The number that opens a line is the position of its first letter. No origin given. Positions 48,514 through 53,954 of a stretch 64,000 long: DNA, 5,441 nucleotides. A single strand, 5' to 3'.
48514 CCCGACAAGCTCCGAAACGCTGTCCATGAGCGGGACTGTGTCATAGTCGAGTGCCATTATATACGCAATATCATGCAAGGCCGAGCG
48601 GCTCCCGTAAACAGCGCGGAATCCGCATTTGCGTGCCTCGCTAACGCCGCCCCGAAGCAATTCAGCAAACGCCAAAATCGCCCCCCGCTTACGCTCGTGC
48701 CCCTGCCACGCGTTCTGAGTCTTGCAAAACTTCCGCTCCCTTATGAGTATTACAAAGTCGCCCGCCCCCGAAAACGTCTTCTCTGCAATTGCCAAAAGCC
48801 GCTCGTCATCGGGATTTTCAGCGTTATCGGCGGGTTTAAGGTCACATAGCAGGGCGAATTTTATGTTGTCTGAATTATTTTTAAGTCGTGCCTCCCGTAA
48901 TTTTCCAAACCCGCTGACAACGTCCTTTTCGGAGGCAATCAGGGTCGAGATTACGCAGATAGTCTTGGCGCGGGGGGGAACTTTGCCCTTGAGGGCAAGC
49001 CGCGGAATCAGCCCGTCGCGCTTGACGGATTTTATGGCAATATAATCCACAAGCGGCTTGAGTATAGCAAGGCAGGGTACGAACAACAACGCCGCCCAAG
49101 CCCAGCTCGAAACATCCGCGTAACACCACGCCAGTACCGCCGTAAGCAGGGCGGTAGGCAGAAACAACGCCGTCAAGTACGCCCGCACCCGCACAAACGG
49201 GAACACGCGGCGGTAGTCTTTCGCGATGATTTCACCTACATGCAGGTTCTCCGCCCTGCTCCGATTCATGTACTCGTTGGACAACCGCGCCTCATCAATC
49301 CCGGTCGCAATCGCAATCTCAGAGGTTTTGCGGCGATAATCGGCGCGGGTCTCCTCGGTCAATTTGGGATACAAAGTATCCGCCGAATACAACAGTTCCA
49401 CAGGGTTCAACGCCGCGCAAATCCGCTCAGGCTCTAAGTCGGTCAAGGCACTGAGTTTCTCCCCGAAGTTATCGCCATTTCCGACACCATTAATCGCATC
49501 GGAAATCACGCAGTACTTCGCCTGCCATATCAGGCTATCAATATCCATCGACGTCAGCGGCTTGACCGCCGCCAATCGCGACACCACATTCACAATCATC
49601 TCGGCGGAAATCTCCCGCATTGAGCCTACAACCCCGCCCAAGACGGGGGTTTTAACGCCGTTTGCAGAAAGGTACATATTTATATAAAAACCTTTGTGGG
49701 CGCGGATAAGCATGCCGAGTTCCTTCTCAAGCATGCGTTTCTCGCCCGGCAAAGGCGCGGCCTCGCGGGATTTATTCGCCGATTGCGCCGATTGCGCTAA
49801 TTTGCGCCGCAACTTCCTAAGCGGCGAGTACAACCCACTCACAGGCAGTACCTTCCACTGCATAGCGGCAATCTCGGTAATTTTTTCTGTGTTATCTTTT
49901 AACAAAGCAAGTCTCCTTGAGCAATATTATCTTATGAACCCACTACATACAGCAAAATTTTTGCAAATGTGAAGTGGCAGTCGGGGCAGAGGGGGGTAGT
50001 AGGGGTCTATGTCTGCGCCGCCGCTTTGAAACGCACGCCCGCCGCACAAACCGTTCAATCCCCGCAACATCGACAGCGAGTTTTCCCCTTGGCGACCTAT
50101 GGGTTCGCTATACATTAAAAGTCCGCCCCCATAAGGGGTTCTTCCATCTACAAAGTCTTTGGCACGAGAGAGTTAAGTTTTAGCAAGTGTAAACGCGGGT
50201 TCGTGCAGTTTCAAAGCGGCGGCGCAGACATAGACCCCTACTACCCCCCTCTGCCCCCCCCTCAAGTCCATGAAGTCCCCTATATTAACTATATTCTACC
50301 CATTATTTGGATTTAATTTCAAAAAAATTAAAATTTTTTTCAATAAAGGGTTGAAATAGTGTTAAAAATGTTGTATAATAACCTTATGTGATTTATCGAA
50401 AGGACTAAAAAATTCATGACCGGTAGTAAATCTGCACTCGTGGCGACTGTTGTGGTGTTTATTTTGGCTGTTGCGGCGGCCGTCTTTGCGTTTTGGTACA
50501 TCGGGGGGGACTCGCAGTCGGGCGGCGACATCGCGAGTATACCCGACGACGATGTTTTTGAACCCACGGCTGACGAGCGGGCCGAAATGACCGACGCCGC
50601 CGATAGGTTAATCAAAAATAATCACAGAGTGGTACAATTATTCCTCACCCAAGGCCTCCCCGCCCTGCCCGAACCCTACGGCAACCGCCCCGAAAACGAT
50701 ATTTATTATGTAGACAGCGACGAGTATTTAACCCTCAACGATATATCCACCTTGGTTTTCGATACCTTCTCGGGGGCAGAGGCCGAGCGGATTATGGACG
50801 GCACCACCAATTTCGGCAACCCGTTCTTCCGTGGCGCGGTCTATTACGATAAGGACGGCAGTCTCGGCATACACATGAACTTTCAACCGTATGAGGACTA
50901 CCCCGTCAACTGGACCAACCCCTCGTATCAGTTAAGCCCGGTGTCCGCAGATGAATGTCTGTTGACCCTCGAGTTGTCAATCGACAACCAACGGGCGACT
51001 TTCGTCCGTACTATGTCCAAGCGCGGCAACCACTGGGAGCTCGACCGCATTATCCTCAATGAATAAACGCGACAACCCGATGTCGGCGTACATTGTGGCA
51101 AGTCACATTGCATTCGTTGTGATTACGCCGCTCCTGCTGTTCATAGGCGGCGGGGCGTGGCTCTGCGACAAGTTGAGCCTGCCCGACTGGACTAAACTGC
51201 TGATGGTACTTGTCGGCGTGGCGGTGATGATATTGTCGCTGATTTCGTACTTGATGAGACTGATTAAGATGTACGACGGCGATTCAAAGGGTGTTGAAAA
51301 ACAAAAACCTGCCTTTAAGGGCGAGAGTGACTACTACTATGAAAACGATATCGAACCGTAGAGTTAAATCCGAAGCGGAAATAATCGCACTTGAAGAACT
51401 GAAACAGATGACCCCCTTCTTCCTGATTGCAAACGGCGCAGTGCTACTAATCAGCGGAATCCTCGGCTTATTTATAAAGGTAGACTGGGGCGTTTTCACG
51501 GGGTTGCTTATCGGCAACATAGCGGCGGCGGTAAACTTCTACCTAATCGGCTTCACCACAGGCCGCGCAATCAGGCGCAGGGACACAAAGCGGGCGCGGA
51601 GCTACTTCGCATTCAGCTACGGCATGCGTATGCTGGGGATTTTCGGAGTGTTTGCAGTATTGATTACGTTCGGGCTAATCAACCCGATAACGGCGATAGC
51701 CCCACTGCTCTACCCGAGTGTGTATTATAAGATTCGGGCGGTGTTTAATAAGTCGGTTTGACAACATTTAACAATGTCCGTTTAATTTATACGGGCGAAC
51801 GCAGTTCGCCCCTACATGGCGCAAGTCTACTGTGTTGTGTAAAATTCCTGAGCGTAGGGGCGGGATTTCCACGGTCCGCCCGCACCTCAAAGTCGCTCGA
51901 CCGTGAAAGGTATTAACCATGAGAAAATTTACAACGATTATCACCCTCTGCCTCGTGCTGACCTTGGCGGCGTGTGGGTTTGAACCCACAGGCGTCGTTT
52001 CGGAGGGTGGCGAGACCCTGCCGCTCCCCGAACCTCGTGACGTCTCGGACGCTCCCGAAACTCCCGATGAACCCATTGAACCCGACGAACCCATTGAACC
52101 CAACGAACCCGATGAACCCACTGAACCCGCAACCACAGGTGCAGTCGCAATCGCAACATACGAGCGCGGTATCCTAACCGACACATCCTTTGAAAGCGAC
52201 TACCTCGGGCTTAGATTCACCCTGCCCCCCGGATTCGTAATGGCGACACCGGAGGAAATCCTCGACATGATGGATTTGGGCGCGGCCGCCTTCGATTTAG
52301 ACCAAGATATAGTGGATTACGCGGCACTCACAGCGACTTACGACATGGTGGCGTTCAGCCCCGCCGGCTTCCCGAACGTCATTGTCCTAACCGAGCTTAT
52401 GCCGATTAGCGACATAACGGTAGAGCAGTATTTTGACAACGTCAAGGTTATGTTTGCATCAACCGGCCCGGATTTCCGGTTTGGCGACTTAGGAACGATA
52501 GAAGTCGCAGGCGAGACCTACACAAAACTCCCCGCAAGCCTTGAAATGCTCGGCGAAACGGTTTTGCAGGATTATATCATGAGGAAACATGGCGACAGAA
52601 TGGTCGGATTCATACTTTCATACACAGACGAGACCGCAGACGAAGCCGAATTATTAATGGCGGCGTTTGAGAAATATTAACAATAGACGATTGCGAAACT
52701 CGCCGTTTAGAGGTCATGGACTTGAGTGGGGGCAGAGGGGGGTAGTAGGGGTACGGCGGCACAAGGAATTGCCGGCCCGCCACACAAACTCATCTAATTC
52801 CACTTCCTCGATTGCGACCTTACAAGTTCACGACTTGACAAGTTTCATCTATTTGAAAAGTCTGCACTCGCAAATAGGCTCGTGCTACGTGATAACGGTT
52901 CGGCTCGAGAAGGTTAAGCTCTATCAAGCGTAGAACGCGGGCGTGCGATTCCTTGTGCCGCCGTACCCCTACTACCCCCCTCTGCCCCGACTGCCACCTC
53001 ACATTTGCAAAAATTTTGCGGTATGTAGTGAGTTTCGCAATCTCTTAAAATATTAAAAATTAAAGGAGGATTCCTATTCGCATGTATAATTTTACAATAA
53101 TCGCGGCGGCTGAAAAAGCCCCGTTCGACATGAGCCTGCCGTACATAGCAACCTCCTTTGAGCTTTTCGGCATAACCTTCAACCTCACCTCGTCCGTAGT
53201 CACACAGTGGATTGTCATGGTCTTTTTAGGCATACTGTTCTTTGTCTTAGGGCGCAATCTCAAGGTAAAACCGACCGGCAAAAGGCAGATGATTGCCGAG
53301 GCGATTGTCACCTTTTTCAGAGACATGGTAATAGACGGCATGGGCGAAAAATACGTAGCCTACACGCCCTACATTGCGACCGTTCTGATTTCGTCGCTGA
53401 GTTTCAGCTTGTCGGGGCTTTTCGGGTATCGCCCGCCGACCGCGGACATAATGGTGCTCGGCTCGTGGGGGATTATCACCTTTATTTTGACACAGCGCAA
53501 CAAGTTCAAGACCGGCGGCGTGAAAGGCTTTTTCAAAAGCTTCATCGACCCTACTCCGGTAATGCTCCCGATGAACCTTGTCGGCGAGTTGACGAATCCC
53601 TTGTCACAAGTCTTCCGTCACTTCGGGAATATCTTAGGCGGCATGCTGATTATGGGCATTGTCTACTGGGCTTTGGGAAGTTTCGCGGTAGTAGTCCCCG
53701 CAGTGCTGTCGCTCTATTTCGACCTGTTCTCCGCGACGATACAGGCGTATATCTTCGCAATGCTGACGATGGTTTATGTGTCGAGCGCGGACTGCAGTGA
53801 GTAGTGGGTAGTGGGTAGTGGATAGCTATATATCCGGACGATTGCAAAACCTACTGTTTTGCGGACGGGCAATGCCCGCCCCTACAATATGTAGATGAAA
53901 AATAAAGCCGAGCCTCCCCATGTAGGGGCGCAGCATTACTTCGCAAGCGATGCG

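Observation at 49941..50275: Copy B of the long-arm element has its outer flanks inverted relative to the core: a possible inverton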

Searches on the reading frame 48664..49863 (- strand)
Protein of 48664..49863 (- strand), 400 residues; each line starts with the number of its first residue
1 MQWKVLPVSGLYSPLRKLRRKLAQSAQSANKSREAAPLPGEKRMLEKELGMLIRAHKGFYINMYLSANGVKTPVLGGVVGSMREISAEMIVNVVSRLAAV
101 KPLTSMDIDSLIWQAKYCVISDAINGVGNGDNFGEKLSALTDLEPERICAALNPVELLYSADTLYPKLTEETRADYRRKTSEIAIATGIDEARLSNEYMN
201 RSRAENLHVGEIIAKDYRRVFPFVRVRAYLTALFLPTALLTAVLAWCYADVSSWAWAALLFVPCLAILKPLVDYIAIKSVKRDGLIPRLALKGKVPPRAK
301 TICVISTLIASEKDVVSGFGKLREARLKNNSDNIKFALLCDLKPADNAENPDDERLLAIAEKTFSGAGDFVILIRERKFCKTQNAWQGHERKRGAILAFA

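Call 49: find_homologous_proteins(query=window:48664-49863:-, max_evalue=1e-20)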
Query window:48664-49863:-: 8000 candidates shared short words with the query, none scored E <= 1e-20.

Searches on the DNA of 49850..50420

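Call 63: search_rna_families(source=window, start=49850, end=50420, threshold=evalue, max_evalue=1)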
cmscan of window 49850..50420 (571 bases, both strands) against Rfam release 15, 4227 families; matches with E-value up to 1: 0.
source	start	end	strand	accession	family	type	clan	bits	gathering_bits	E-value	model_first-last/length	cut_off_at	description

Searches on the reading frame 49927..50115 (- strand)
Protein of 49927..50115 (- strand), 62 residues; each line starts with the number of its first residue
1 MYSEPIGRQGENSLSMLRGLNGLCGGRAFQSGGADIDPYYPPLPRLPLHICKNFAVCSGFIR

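Call 48: find_encoding_contigs(protein=window:49927-50115:-, flank=5000, max_places=10)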
Protein window:49927-50115:- (62 aa): no gene with exactly this product is on record in the collection.

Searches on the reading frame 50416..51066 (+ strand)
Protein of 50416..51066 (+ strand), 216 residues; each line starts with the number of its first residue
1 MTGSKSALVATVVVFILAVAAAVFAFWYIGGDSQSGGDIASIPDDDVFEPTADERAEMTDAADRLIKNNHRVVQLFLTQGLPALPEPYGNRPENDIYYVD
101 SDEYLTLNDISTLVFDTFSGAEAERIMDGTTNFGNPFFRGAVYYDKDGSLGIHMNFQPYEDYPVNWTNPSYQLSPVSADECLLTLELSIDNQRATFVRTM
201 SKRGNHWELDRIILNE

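Call 14: search_protein_families(library=pfam, proteins=[window:50416-51066:+])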
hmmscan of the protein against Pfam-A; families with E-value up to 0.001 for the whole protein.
window:50416-51066:+ (216 aa): 0 families

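Call 15: find_encoding_contigs(protein=window:50416-51066:+, flank=3000, max_places=10)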
Protein window:50416-51066:+ (216 aa): 1 contig read that carries it; 1 place shown.
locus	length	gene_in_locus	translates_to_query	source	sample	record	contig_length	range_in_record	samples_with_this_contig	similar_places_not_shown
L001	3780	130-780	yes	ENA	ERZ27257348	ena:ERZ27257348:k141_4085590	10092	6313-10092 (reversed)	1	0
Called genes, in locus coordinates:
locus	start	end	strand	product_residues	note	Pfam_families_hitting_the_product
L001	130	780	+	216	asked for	-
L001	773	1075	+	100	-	-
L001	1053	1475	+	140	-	PF03899:ATP-synt_I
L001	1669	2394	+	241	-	-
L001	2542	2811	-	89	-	-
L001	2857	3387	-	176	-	PF01381:HTH_3, PF07022:Phage_CI_repr (weak), PF12844:HTH_19, PF13560:HTH_31 (weak)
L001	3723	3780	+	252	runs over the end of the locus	-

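Call 32: find_homologous_proteins(query=window:50416-51066:+)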
Query window:50416-51066:+ (216 aa): 5 proteins with E <= 0.001 among 836 candidates.
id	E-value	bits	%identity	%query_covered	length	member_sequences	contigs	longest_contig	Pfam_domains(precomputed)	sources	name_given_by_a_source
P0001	2.2e-142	490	100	100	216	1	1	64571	-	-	-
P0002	1.3e-66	242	51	99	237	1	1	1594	-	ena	-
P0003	1.2e-64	236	50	99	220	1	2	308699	-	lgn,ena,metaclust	metaclust:\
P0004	3.7e-55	205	45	100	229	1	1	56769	-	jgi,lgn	jgi:hypothetical protein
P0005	5.6e-47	178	44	99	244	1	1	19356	-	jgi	jgi:hypothetical protein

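Call 33: find_encoding_contigs(protein=P0003, flank=10000, max_places=4)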
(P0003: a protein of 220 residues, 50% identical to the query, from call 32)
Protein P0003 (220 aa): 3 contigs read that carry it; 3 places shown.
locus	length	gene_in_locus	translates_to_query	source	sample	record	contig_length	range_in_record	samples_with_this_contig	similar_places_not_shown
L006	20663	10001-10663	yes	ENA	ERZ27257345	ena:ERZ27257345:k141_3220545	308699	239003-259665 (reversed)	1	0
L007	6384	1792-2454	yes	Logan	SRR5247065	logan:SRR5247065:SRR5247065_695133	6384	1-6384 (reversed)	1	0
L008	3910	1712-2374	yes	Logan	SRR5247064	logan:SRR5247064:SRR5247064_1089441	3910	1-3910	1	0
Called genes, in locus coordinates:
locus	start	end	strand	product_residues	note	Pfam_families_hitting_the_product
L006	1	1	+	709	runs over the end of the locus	PF02401:LYTB, PF00575:S1, PF23459:S1_RRP5, PF00575:S1, PF23459:S1_RRP5 (weak), PF00575:S1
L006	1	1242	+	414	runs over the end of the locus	PF08245:Mur_ligase_M, PF02875:Mur_ligase_C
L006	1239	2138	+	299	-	PF00781:DAGK_cat, PF19279:YegS_C (weak)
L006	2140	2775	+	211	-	PF01694:Rhomboid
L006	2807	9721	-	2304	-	PF06165:GH94_b-supersand, PF17167:Glyco_hydro_94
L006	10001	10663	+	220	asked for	-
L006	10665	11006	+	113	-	PF09527:ATPase_gene1 (weak)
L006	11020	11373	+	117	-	PF03899:ATP-synt_I (weak)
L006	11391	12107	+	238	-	PF00119:ATP-synt_A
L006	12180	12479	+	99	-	PF00137:ATP-synt_C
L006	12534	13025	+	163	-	PF00430:ATP-synt_B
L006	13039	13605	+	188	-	PF00213:OSCP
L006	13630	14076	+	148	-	-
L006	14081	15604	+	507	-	PF02874:ATP-synt_ab_N, PF00006:ATP-synt_ab, PF00306:ATP-synt_ab_C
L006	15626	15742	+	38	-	-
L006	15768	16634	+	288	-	PF00231:ATP-synt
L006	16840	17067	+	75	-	-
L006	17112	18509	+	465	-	PF02874:ATP-synt_ab_N, PF00006:ATP-synt_ab, PF22919:ATP-synt_VA_C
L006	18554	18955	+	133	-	PF02823:ATP-synt_DE_N, PF00401:ATP-synt_DE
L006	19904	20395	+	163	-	PF09548:Spore_III_AB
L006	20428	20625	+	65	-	PF06686:SpoIIIAC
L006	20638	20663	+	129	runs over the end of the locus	PF06686:SpoIIIAC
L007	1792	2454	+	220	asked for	-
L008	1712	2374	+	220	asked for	-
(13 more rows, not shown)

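Call 34: find_encoding_contigs(protein=P0004, flank=10000, max_places=4)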
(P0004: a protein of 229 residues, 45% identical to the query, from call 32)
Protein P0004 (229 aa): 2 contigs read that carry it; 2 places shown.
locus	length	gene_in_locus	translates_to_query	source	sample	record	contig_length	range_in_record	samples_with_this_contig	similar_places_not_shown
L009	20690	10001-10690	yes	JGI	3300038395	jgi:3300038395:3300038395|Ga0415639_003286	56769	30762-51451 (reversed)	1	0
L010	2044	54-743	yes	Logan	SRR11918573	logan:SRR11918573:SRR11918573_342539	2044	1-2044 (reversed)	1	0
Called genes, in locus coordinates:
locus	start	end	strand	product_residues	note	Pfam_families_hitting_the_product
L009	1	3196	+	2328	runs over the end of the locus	PF06165:GH94_b-supersand, PF17167:Glyco_hydro_94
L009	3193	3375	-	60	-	PF01381:HTH_3, PF13443:HTH_26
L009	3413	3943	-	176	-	PF11188:DUF2975 (weak)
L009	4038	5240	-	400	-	PF08245:Mur_ligase_M, PF02875:Mur_ligase_C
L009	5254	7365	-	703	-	PF02401:LYTB, PF00575:S1, PF23459:S1_RRP5 (weak), PF00575:S1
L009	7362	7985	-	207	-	PF01553:Acyltransferase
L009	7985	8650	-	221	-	PF02224:Cytidylate_kin, PF13189:Cytidylate_kin2, PF13238:AAA_18 (weak)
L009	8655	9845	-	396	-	PF00890:FAD_binding_2, PF01134:GIDA, PF01266:DAO (weak), PF03486:HI0933_like, PF07992:Pyr_redox_2 (weak), PF12831:FAD_oxidored (weak), PF13450:NAD_binding_8 (faint), PF22780:HI0933_like_1st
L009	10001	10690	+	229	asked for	-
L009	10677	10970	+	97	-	-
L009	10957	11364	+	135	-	PF03899:ATP-synt_I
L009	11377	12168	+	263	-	PF00119:ATP-synt_A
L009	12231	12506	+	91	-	PF00137:ATP-synt_C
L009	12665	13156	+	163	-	PF00430:ATP-synt_B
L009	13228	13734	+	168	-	PF00213:OSCP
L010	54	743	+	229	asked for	-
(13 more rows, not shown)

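Call 42: find_encoding_contigs(protein=window:50416-51066:+, flank=10000, max_places=3)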
Protein window:50416-51066:+ (216 aa): 1 contig read that carries it; 1 place shown.
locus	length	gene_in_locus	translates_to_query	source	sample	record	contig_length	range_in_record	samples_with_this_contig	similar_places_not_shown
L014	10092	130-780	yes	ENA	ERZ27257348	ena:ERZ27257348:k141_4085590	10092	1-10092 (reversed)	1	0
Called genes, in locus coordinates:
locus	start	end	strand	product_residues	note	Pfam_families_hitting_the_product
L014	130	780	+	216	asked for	-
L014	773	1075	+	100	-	-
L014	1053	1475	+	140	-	PF03899:ATP-synt_I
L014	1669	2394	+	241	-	-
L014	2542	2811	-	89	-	-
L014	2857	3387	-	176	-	PF01381:HTH_3, PF07022:Phage_CI_repr (weak), PF12844:HTH_19, PF13560:HTH_31 (weak)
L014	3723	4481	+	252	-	-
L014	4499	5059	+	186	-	-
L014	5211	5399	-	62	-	PF01381:HTH_3, PF13443:HTH_26, PF12844:HTH_19 (faint)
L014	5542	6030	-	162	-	-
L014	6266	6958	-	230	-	PF02517:Rce1-like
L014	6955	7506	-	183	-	PF02482:Ribosomal_S30AE, PF16321:Ribosom_S30AE_C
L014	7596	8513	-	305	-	PF02729:OTCace_N, PF00185:OTCace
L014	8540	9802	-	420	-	-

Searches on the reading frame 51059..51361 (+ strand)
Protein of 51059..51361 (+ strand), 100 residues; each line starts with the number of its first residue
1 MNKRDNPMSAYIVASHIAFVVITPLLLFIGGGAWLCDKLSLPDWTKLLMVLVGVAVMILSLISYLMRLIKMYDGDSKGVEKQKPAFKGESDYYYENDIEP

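Call 14: search_protein_families(library=pfam, proteins=[window:51059-51361:+])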
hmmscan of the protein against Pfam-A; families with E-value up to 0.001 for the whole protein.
window:51059-51361:+ (100 aa): 1 family
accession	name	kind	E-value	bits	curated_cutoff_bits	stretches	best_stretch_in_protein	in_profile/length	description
PF09527.15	ATPase_gene1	-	8.9e-06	26.1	26.6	1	13-62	3-52/54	Putative F0F1-ATPase subunit Ca2+/Mg2+ transporter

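Call 81: find_encoding_contigs(protein=window:51059-51361:+, flank=4000, max_places=10)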
Protein window:51059-51361:+ (100 aa): 1 contig read that carries it; 1 place shown.
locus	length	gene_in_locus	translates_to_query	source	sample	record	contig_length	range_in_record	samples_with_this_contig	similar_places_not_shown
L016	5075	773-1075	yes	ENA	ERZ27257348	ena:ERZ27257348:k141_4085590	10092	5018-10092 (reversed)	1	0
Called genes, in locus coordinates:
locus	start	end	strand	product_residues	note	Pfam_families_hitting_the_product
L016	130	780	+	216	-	-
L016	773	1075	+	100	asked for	-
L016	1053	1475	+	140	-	PF03899:ATP-synt_I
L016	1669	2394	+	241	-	-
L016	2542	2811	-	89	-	-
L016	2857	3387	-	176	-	PF01381:HTH_3, PF07022:Phage_CI_repr (weak), PF12844:HTH_19, PF13560:HTH_31 (weak)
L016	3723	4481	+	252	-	-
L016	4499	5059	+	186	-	-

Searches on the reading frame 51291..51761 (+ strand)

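Call 14: search_protein_families(library=pfam, proteins=[window:51291-51761:+])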
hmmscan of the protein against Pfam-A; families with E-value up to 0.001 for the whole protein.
window:51291-51761:+ (156 aa): 2 families
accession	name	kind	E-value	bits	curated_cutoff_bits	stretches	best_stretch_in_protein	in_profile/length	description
PF03899.21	ATP-synt_I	-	2e-07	31.8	25.1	1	50-139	7-98/99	ATP synthase I chain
PF14256.11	YwiC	-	0.00099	19.8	25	0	50-149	9-102/126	YwiC-like protein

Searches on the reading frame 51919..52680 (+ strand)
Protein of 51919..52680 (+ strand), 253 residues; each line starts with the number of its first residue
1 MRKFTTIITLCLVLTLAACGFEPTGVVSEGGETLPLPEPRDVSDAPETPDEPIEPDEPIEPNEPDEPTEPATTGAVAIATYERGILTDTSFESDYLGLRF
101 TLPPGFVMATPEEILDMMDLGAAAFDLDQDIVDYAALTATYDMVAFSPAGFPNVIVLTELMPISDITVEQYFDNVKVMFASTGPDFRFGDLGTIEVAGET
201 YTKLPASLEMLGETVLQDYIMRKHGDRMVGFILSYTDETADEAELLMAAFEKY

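Call 14: search_protein_families(library=pfam, proteins=[window:51919-52680:+])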
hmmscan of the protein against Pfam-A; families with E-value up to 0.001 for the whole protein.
window:51919-52680:+ (253 aa): 0 families

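Call 31: find_encoding_contigs(protein=window:51919-52680:+, flank=5000, max_places=10)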
Protein window:51919-52680:+ (253 aa): no gene with exactly this product is on record in the collection.

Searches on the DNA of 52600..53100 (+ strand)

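Call 62: search_rna_families(source=window, start=52600, end=53100, threshold=evalue, max_evalue=1)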
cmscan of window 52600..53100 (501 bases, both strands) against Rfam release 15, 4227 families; matches with E-value up to 1: 0.
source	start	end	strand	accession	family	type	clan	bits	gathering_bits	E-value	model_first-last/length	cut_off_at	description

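Call 64: search_dna_similar(query=window:52700-53040:+, collection=plasmids, mode=distant, max_evalue=0.001, max_rows=10)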
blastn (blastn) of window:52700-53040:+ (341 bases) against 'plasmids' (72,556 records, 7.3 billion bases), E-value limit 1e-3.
No match.

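Call 65: search_dna_similar(query=window:52700-53040:+, collection=phages, mode=distant, max_evalue=0.001, max_rows=10)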
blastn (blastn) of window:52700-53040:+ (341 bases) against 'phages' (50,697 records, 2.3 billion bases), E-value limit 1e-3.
No match.

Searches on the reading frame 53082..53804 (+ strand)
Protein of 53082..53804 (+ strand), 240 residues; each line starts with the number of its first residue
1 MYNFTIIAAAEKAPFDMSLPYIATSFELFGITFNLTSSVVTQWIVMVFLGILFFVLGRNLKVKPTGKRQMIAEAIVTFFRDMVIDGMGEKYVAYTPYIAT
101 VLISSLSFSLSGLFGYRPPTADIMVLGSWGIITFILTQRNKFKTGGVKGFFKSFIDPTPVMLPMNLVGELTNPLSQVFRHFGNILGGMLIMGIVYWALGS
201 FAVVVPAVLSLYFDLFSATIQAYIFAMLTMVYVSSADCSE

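Call 14: search_protein_families(library=pfam, proteins=[window:53082-53804:+])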
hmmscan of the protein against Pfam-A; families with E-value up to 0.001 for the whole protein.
window:53082-53804:+ (240 aa): 1 family
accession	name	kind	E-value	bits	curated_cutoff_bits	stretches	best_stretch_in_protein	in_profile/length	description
PF00119.25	ATP-synt_A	-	2.5e-42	145.6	33.9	1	40-234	2-217/217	ATP synthase A chain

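Call 16: find_encoding_contigs(protein=window:53082-53804:+, flank=3000, max_places=10)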
Protein window:53082-53804:+ (240 aa): 1 contig read that carries it; 1 place shown.
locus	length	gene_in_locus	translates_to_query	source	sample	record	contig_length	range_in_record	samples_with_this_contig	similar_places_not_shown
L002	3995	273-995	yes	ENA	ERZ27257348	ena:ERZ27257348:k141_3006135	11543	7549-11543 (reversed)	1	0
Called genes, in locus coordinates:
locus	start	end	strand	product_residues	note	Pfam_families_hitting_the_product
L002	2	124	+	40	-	?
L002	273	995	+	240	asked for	PF00119:ATP-synt_A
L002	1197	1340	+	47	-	-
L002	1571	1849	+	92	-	PF00137:ATP-synt_C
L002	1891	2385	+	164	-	PF00430:ATP-synt_B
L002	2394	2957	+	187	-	PF00213:OSCP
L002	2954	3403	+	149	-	-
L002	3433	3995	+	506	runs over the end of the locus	PF02874:ATP-synt_ab_N, PF00006:ATP-synt_ab, PF00306:ATP-synt_ab_C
